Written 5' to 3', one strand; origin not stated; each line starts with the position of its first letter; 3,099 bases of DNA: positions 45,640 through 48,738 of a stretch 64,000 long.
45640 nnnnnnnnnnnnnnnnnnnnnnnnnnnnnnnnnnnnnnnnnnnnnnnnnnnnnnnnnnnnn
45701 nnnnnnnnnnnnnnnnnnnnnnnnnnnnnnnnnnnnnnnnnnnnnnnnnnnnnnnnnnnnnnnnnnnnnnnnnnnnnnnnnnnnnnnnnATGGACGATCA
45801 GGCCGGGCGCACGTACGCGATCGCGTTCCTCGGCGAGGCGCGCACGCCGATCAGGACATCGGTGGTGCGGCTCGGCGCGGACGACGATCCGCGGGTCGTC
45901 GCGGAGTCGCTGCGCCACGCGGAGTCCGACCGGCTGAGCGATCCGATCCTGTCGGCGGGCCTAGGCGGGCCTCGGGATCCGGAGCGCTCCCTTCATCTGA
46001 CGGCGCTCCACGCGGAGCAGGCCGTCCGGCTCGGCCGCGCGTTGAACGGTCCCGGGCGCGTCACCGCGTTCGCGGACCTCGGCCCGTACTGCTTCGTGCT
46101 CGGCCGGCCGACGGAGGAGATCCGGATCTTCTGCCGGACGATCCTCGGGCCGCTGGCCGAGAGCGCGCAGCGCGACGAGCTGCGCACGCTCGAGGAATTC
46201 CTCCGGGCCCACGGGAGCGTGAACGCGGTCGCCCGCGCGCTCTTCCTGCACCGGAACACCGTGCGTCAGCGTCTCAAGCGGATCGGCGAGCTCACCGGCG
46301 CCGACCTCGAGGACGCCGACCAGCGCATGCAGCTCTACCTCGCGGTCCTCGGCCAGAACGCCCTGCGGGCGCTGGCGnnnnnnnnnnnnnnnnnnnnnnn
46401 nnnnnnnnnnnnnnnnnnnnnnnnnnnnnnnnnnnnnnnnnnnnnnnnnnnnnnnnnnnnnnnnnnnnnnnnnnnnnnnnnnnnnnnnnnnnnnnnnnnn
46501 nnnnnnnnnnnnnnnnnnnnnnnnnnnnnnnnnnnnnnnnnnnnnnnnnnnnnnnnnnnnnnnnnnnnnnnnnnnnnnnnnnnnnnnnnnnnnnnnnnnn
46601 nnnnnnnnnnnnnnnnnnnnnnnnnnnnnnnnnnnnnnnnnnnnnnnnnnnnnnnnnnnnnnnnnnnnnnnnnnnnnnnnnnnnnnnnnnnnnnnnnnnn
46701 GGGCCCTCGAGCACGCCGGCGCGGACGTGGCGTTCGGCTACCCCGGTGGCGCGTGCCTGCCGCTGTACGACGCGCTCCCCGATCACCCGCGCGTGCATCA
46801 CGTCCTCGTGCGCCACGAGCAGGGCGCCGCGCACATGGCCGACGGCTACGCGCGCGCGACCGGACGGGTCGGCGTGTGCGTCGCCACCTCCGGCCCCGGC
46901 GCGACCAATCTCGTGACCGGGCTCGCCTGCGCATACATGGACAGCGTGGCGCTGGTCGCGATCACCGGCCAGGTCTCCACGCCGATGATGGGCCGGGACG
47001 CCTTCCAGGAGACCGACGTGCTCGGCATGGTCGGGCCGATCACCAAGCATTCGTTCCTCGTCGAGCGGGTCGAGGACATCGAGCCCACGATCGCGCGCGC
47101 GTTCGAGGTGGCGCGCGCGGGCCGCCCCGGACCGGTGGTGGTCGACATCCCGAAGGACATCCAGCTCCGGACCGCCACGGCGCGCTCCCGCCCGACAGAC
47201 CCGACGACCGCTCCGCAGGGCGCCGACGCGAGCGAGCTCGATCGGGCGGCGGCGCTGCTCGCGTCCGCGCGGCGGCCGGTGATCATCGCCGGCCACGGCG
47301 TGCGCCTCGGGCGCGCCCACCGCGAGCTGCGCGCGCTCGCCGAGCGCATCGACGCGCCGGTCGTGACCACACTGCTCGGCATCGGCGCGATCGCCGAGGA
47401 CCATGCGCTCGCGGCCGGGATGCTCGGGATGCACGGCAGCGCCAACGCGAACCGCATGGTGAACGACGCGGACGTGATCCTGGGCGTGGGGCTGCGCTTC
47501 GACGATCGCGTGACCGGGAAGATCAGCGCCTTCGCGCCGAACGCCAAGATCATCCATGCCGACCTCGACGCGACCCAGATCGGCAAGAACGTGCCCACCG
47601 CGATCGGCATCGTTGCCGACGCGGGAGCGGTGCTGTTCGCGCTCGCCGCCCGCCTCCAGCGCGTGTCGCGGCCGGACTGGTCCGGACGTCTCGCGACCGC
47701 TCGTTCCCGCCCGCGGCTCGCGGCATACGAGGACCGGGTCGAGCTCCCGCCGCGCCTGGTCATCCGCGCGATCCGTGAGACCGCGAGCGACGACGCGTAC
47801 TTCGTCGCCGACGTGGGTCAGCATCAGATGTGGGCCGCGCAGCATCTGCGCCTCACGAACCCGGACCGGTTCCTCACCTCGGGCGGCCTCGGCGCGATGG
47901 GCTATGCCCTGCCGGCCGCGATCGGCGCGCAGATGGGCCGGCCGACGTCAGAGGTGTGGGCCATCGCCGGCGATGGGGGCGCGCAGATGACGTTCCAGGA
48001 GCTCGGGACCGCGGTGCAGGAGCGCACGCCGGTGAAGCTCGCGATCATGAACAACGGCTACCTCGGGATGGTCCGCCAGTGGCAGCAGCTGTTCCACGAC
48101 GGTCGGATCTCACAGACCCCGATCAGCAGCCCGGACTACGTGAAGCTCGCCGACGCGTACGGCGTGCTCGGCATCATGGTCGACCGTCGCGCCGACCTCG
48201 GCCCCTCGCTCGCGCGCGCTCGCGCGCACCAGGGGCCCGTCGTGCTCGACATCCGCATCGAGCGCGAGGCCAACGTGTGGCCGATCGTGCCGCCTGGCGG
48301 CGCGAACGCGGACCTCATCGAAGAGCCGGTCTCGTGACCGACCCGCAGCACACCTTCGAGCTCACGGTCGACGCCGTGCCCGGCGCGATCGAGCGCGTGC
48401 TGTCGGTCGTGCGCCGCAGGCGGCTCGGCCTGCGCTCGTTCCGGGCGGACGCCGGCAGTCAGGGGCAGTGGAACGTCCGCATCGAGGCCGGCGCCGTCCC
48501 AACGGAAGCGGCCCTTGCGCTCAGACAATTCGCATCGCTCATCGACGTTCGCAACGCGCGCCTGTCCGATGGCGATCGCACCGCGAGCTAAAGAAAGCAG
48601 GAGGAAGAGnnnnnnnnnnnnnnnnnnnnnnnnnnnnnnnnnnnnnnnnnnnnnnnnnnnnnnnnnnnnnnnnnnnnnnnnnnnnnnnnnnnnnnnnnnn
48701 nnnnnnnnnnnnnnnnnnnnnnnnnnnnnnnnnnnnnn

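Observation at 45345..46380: A branched-chain leader-peptide attenuator placed in front of a small unknown protein and a PucR-family regulator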

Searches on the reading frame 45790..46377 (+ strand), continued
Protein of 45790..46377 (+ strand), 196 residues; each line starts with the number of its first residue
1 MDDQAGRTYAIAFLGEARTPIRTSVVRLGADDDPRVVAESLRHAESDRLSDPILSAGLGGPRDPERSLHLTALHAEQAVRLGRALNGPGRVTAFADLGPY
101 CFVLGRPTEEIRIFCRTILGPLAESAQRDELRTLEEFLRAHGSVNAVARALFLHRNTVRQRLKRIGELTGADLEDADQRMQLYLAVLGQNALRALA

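Call 54: predict_structure(alignment_id=A2)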
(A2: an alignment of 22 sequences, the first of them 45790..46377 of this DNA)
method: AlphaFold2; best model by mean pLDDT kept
length: 196 residues; sequences in the alignment: 22
mean_pLDDT: 70.8   pTM: 0.62
mean pLDDT of the five models: 70.8, 69.0, 64.9, 63.6, 62.8
residues with pLDDT >= 90: 51; 70-90: 41; 50-70: 79; < 50: 25
segments of 3 or more residues with pLDDT < 50: 1-3, 103-107, 126-135, 192-196
pLDDT, mean of each block of 10 residues (from residue 1): 68 81 89 95 95 93 78 86 83 79 49 54 48 49 57 64 66 65 60 46
secondary structure, 60 per line:
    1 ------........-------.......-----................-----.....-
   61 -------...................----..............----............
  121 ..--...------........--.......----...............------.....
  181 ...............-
elements in order: E7-14 E22-28 H34-49 E55-59 H68-86 E91-93 H94-104 H109-122 H134-141 H144-150 H155-169 H176-195

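Call 59: fold_search(model_id=the predicted structure, library=pdb)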
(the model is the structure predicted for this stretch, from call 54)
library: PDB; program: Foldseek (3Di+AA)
matches with E <= 10: 234; with E <= 0.001: 0
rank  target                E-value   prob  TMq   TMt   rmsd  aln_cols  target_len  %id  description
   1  3onq_B                4.0e-03  0.97  0.35  0.29  10.5       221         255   21  Crystal Structure of Regulator of Polyketide Synthase Expression BAD_0249 from Bifidobacterium adolescentis (released 2010-09-08)
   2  3onq_D                1.2e-02  0.92  0.36  0.31  10.6       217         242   22  Crystal Structure of Regulator of Polyketide Synthase Expression BAD_0249 from Bifidobacterium adolescentis (released 2010-09-08)
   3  3onq_A                2.0e-02  0.85  0.35  0.30  10.4       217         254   20  Crystal Structure of Regulator of Polyketide Synthase Expression BAD_0249 from Bifidobacterium adolescentis (released 2010-09-08)
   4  2qlc_D                6.4e-02  0.72  0.24  0.34   8.2        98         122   11  The crystal structure of DNA repair protein RadC from Chlorobium tepidum TLS (released 2007-09-04)
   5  2qlc_A                1.4e-01  0.44  0.22  0.30   8.2       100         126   12  The crystal structure of DNA repair protein RadC from Chlorobium tepidum TLS (released 2007-09-04)
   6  2qlc_B                1.6e-01  0.41  0.22  0.31   7.8        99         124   12  The crystal structure of DNA repair protein RadC from Chlorobium tepidum TLS (released 2007-09-04)
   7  2qlc_E                1.7e-01  0.33  0.20  0.28   8.1       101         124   13  The crystal structure of DNA repair protein RadC from Chlorobium tepidum TLS (released 2007-09-04)
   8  7m0q_B                5.0e-01  0.25  0.21  0.36   8.2        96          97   11  Crystal structure of deep network hallucinated protein 0738_mod (released 2021-12-29)
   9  6x91_H                5.6e-01  0.38  0.25  0.10   7.1        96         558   14  Crystal structure of MBP-fused human APOBEC1 (released 2020-12-09)
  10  2qlc_C                5.6e-01  0.14  0.18  0.25   8.7       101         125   14  The crystal structure of DNA repair protein RadC from Chlorobium tepidum TLS (released 2007-09-04)
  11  9g85_C                7.5e-01  0.54  0.30  0.15   5.8       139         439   14  Structure of Response regulator PleD in complex with c-diGMP and ppGpp (released 2025-08-06)
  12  5w3v_C                7.5e-01  0.51  0.22  0.23   3.6        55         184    4  Crystal Structure of macaque APOBEC3H in complex with RNA (released 2017-10-25)
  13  9g86_B                7.9e-01  0.75  0.33  0.16   5.9       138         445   12  Structure of Response regulator PleD in complex with c-diGMP and pppGpp (released 2025-08-06)
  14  9g86_A                8.4e-01  0.51  0.30  0.14   5.7       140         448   13  Structure of Response regulator PleD in complex with c-diGMP and pppGpp (released 2025-08-06)
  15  5g05_A                8.4e-01  0.03  0.16  0.04  17.0       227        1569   10  Cryo-EM structure of combined apo phosphorylated APC (released 2016-05-25)
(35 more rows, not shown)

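Call 67: search_protein_representatives(alignment_id=A2)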
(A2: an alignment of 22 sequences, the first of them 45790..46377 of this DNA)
Query: 22 sequences, 220 profile positions. Proteins with E-value up to 0.001 (for the whole library): 20289; up to 1e-10: 3411; up to 1e-30: 25. The best 150 are listed.
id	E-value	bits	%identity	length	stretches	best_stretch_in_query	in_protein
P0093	3.5e-97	340.9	-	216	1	7-220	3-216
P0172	7.3e-95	333.3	-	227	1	5-220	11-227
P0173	8.2e-78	277.5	-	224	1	38-212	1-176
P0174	1.7e-64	234.0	-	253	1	93-220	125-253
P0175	7.4e-60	218.9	-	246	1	7-219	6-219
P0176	7.9e-57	209.0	-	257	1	6-218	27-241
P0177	3.8e-55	203.4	-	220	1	5-219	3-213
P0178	3.8e-54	200.2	-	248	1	6-218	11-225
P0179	7.4e-54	199.2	-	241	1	7-218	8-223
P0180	1.3e-52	195.2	-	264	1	7-220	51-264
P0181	1.7e-52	194.8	-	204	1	29-217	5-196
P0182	3.4e-52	193.8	-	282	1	12-218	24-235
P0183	2.7e-50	187.6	-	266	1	5-218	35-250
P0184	3.6e-49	183.9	-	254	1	7-219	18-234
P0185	1.6e-47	178.5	-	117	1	45-159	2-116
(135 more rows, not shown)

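Call 68: search_protein_families(library=pfam, proteins=[L050:8641-9882:+], max_evalue=0.001)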
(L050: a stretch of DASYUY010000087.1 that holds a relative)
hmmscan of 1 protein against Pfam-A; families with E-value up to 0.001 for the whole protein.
L050:8641-9882:+ (414 aa): 1 family
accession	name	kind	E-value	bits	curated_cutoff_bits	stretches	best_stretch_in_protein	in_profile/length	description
PF00291.31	PALP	-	2.3e-70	237.7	35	1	81-382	5-295/295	Pyridoxal-phosphate dependent enzyme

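Call 70: find_encoding_contigs(protein=P0175, flank=3000, max_places=3)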
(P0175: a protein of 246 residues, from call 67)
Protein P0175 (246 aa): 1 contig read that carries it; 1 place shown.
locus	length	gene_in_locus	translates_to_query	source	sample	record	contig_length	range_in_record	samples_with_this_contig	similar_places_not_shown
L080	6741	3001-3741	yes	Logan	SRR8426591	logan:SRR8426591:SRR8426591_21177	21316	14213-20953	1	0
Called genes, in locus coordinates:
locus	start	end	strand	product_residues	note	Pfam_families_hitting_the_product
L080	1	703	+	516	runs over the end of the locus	PF07969:Amidohydro_3 (weak), PF01979:Amidohydro_1, PF07969:Amidohydro_3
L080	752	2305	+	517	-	PF01019:G_glu_transpept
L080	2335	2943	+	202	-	PF09347:DUF1989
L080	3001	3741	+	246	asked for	PF13556:HTH_30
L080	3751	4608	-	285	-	PF00528:BPD_transp_1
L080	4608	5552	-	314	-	PF19300:BPD_transp_1_N, PF00528:BPD_transp_1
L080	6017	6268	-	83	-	-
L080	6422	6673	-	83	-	-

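Call 71: find_encoding_contigs(protein=P0178, flank=3000, max_places=3)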
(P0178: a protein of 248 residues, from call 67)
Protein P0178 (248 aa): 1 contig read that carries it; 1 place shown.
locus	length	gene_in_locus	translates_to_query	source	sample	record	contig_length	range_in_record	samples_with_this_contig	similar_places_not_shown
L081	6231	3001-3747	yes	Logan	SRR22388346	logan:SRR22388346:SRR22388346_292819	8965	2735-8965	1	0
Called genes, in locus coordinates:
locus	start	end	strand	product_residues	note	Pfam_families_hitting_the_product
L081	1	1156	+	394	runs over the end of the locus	PF02515:CoA_transf_3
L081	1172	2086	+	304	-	PF04199:Cyclase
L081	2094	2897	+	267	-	PF00106:adh_short, PF08659:KR, PF13460:NAD_binding_10 (faint), PF13561:adh_short_C2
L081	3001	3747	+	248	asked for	PF13556:HTH_30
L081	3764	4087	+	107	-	-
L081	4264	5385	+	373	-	PF16868:NMT1_3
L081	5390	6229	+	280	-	?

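Call 72: find_encoding_contigs(protein=P0177, flank=3000, max_places=2)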
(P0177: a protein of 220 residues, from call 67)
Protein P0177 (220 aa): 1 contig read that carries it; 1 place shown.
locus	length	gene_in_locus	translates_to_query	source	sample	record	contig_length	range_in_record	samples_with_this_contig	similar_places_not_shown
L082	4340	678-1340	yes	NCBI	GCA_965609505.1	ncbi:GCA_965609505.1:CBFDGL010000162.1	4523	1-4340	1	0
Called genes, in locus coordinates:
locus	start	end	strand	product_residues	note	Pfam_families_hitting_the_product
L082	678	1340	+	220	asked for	PF17853:GGDEF_2 (weak), PF13556:HTH_30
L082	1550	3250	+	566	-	PF02776:TPP_enzyme_N, PF00205:TPP_enzyme_M, PF02775:TPP_enzyme_C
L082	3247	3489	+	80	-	PF13710:ACT_5 (weak)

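Call 73: find_encoding_contigs(protein=P0176, flank=3000, max_places=2)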
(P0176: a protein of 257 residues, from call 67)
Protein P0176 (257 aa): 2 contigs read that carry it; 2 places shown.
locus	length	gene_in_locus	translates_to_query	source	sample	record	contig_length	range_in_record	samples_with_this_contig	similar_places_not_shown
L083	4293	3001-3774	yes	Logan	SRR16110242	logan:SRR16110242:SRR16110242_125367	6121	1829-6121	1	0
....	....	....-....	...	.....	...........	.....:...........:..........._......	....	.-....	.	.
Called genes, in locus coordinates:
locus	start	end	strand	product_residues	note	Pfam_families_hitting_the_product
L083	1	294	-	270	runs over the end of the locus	PF01261:AP_endonuc_2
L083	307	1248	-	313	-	PF01557:FAA_hydrolase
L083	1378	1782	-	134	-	PF08332:CaMKII_AD, PF13577:SnoaL_4, PF13474:SnoaL_3, PF14534:DUF4440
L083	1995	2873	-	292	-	PF00800:PDT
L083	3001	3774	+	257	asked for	PF17853:GGDEF_2, PF13556:HTH_30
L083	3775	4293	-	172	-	?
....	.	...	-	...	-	?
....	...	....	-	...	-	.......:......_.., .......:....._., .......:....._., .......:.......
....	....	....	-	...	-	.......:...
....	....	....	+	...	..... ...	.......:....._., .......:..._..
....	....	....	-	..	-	?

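Call 74: find_encoding_contigs(protein=P0179, flank=3000, max_places=2)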
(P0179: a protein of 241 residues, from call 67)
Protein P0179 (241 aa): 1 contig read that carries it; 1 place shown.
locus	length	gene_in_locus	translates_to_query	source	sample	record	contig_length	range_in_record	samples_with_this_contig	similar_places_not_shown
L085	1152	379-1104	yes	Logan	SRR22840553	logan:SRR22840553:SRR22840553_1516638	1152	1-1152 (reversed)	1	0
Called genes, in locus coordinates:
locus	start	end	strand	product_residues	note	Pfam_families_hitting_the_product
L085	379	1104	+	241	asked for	PF13556:HTH_30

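Call 75: find_encoding_contigs(protein=P0183, flank=3000, max_places=2)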
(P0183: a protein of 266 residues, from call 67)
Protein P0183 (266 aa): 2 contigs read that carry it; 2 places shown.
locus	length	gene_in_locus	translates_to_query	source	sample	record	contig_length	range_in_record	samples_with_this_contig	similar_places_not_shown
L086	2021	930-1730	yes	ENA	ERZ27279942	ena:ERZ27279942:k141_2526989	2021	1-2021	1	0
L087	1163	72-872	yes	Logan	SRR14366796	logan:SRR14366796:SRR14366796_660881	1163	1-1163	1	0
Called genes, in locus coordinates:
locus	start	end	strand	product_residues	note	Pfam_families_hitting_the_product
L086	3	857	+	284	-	?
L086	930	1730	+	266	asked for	PF13556:HTH_30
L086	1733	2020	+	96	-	?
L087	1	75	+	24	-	?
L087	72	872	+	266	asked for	PF13556:HTH_30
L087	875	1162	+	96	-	?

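Call 79: search_protein_families(library=pfam, proteins=[L003:1976-2974:+, L004:3101-3814:+, L004:3892-4578:+], max_evalue=0.001)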
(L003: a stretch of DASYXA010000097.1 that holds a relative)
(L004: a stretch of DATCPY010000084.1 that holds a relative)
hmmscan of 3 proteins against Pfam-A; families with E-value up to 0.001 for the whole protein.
L003:1976-2974:+ (333 aa): 4 families
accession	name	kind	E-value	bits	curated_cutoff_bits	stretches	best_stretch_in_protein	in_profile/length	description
PF09084.16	NMT1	-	4.4e-20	72.9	20.5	1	70-257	23-216/216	NMT1/THI5 like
PF13379.11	NMT1_2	-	1.4e-07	32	24.7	1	130-260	106-246/252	NMT1-like family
PF16868.10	NMT1_3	-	3.8e-07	30.4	27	1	70-206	33-181/289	NMT1-like family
PF12974.12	Phosphonate-bd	-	7.8e-06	25.9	27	1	67-201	28-170/242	ABC transporter, phosphonate, periplasmic substrate-binding protein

L004:3101-3814:+ (238 aa): 2 families
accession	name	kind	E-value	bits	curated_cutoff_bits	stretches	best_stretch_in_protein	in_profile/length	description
PF14340.12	DUF4395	-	2e-29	103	24.5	1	22-147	1-127/130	Domain of unknown function (DUF4395)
PF00085.26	Thioredoxin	-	6.8e-06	26.5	23.5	1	167-222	14-75/103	Thioredoxin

L004:3892-4578:+ (229 aa): 4 families
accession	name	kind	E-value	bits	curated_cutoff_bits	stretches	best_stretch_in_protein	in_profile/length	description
PF18462.6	DUF5612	-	6.7e-68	227.4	25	1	89-227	3-142/143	Domain of unknown function (DUF5612)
PF01842.31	ACT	-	1e-06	28.8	27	1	17-78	3-64/66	ACT domain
PF13291.12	ACT_4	-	4.6e-06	27.7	27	1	15-79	7-73/80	ACT domain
PF22629.2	ACT_AHAS_ss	-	0.00098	19.7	27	0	23-79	7-63/67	AHAS small subunit-like ACT domain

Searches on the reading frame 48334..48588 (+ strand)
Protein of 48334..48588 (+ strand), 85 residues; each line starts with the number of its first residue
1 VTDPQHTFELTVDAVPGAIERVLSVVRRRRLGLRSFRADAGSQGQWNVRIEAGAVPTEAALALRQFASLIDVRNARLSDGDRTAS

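Call 62: search_protein_families(library=pfam, proteins=[window:48334-48588:+], max_evalue=0.1)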
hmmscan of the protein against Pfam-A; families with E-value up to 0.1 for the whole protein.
window:48334-48588:+ (85 aa): 2 families
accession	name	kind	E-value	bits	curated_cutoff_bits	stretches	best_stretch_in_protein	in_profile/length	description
PF13710.12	ACT_5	-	6.3e-07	29.6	27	1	16-74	3-61/62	ACT domain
PF05344.16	DUF746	-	0.064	13.7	26.9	0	12-59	22-62/64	Domain of Unknown Function (DUF746)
